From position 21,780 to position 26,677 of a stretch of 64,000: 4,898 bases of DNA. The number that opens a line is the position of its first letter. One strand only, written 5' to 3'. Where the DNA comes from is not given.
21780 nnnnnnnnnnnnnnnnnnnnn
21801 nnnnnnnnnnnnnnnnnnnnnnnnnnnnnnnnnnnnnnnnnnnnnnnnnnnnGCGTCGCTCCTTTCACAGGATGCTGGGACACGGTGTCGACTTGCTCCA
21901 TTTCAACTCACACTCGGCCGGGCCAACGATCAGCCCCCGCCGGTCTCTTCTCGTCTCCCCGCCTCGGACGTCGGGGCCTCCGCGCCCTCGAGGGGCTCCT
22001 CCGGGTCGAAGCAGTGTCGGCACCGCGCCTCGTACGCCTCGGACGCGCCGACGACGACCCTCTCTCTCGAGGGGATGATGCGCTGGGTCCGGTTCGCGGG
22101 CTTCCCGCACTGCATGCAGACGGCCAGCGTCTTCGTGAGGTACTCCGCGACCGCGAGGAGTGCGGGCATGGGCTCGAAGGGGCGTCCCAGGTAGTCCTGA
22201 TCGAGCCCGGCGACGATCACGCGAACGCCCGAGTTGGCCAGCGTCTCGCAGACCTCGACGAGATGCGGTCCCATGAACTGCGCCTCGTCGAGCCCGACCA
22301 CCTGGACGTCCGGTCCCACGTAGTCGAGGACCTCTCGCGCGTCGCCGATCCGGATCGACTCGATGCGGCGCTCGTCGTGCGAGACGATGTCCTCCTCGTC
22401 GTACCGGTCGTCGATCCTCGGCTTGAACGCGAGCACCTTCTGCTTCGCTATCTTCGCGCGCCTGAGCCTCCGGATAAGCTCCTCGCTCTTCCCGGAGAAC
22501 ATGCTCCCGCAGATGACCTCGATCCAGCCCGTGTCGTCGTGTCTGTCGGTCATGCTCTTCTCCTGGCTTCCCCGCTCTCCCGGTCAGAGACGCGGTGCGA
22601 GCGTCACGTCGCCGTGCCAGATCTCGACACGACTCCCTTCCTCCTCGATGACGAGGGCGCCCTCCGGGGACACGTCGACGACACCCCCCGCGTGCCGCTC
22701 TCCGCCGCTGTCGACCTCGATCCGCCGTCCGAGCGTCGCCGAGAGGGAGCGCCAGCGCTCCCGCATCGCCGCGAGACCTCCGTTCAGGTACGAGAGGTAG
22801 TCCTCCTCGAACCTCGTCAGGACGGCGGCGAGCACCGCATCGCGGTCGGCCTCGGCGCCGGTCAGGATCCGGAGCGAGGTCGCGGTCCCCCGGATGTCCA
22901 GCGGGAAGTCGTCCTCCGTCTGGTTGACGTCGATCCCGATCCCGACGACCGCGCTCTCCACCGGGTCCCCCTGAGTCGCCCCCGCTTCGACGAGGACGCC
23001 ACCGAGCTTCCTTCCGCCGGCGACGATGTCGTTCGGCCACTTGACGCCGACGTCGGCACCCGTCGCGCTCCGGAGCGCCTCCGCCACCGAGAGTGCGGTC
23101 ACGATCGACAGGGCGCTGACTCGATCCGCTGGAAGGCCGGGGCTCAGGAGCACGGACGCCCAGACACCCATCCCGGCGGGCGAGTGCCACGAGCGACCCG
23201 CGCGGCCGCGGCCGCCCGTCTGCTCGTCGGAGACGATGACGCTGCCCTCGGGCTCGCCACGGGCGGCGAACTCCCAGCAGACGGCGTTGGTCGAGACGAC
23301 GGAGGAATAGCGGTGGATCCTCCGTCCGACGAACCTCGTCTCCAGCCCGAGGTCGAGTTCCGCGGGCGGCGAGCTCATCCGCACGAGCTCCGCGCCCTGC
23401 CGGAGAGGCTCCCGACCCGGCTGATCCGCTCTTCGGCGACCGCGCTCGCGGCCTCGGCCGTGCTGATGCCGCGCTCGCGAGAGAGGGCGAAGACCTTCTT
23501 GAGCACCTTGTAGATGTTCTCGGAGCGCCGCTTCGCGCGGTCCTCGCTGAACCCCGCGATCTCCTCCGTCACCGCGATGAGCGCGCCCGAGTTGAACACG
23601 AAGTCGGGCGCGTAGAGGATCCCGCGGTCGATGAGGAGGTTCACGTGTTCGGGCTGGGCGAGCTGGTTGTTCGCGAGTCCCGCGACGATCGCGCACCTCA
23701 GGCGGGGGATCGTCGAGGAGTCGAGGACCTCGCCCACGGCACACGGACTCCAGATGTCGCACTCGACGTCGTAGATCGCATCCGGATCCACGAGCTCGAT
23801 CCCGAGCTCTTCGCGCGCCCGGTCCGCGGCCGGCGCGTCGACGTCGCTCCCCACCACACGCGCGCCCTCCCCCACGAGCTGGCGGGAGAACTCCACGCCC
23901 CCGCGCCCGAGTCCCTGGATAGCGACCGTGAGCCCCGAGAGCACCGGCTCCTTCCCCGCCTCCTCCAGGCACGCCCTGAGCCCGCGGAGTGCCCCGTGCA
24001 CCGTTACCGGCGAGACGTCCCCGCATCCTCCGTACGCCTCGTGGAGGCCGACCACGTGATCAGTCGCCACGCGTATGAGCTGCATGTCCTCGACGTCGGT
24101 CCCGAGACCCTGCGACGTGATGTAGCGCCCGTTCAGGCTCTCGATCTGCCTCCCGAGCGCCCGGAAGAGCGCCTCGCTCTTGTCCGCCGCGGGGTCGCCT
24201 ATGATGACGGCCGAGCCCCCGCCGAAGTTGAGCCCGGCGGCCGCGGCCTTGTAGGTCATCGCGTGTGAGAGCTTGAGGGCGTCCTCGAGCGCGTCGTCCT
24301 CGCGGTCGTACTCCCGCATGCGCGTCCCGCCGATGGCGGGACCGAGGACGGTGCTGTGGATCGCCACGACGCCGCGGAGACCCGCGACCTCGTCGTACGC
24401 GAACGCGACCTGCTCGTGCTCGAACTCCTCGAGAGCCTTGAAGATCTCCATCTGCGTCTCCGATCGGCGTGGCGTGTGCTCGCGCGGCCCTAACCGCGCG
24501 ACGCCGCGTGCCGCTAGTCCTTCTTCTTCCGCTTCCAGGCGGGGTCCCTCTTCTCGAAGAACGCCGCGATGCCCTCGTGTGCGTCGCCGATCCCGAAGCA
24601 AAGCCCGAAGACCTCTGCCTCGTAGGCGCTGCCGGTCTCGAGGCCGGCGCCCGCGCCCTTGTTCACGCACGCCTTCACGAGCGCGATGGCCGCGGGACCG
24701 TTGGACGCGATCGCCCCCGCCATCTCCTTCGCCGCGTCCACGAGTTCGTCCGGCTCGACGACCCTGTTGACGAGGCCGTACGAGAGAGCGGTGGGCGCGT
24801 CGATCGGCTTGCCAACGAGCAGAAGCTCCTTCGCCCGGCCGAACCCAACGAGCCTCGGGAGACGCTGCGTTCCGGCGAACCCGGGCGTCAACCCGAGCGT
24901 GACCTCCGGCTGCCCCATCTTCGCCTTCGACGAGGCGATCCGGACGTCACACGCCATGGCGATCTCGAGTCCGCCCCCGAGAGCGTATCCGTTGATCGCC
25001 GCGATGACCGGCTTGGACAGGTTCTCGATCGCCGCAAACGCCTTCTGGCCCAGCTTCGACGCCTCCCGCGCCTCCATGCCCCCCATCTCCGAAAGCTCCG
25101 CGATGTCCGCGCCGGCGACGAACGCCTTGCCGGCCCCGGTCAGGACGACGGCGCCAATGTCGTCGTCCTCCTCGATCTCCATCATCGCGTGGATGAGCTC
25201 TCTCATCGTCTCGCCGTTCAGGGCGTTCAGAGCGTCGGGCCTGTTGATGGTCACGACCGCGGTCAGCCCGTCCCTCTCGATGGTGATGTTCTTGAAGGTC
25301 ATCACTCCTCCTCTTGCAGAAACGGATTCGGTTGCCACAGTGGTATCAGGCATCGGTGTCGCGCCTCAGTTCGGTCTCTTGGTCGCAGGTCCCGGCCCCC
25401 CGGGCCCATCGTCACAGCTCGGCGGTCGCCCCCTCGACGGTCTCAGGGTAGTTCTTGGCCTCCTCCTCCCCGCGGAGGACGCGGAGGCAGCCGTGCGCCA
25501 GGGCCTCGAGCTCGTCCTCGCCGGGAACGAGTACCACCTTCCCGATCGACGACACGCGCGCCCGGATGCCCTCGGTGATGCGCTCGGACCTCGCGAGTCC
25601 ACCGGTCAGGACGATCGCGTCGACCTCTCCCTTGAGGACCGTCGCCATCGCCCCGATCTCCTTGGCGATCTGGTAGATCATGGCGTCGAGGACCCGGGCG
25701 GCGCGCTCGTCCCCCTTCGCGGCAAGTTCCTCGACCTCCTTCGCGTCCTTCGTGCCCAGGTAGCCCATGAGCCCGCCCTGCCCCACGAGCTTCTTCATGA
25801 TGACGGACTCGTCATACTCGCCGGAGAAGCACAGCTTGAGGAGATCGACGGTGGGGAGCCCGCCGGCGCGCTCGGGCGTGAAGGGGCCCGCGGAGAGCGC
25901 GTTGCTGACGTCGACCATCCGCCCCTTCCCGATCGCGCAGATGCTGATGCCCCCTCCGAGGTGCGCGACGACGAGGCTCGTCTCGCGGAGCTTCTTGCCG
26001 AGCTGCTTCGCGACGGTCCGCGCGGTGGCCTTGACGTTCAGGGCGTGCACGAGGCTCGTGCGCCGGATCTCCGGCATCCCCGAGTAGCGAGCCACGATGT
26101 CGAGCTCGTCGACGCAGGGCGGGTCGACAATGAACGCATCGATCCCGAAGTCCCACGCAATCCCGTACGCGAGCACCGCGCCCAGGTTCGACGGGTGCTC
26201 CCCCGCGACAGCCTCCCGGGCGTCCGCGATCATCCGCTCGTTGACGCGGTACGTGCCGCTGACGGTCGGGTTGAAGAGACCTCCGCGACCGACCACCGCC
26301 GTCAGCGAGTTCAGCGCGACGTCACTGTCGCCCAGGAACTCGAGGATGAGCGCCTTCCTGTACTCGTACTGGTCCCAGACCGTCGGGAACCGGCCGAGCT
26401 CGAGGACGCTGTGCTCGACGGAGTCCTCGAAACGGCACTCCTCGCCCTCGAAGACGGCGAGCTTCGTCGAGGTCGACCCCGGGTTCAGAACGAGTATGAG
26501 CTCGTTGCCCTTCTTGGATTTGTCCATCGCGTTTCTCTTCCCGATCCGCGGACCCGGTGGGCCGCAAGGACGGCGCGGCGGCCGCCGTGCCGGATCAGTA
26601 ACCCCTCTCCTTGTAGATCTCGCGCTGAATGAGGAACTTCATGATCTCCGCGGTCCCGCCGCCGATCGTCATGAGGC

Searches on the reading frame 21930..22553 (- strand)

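Call 42: search_protein_families(library=pfam, proteins=[window:21930-22553:-], max_evalue=0.00001)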
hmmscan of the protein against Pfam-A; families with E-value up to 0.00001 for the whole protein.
window:21930-22553:- (207 aa): 1 family
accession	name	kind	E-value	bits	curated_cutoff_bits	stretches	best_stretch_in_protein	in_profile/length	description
PF00265.24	TK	-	1.5e-52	178.4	20.6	1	9-182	1-176/176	Thymidine kinase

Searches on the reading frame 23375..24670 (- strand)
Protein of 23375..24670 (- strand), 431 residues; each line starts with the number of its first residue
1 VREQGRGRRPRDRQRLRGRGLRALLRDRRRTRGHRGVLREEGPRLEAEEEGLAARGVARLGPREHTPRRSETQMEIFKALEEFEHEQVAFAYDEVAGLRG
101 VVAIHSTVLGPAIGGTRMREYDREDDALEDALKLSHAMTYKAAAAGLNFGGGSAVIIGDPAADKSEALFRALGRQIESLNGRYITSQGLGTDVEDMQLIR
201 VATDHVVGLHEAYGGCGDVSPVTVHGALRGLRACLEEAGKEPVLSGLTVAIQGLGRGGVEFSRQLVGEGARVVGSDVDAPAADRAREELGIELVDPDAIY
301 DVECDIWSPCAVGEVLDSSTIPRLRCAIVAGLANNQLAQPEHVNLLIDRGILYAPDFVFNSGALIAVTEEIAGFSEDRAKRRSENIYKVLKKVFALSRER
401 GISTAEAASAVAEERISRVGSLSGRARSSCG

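Call 42: search_protein_families(library=pfam, proteins=[window:23375-24670:-], max_evalue=0.00001)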
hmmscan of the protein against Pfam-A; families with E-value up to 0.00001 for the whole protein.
window:23375-24670:- (431 aa): 2 families
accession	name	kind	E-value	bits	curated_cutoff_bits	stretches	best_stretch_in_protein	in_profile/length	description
PF02812.23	ELFV_dehydrog_N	-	1.8e-24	86.3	25.3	1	93-201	16-125/129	Glu/Leu/Phe/Val dehydrogenase, dimerisation domain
PF00208.27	ELFV_dehydrog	-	7.9e-12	45.8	23.4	1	291-417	99-234/241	Glutamate/Leucine/Phenylalanine/Valine dehydrogenase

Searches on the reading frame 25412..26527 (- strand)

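Call 42: search_protein_families(library=pfam, proteins=[window:25412-26527:-], max_evalue=0.00001)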
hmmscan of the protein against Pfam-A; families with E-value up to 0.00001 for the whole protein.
window:25412-26527:- (371 aa): 1 family
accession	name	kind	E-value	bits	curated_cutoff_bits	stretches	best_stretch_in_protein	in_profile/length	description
PF00871.23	Acetate_kinase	-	6.3e-21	74.9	22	1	161-313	178-334/392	Acetokinase family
